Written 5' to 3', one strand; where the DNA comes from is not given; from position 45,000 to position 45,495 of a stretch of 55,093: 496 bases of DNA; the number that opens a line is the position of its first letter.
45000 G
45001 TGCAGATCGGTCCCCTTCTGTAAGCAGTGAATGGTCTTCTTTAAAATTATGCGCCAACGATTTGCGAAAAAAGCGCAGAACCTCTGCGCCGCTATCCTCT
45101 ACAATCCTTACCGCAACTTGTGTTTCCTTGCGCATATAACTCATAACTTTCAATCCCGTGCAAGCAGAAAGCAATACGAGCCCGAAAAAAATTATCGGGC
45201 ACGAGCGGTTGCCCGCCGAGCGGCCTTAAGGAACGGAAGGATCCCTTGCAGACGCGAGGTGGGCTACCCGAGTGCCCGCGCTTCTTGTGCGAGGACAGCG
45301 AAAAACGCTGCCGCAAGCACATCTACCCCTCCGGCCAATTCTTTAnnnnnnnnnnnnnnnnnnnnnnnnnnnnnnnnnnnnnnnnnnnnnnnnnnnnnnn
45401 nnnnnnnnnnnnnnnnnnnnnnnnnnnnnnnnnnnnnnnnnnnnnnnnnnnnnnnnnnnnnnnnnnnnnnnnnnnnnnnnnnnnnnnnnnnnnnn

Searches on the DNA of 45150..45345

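Call 100: search_rna_families(source=window, start=45150, end=45345, threshold=evalue, max_evalue=1)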
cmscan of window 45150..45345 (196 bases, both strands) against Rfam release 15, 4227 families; matches with E-value up to 1: 0.
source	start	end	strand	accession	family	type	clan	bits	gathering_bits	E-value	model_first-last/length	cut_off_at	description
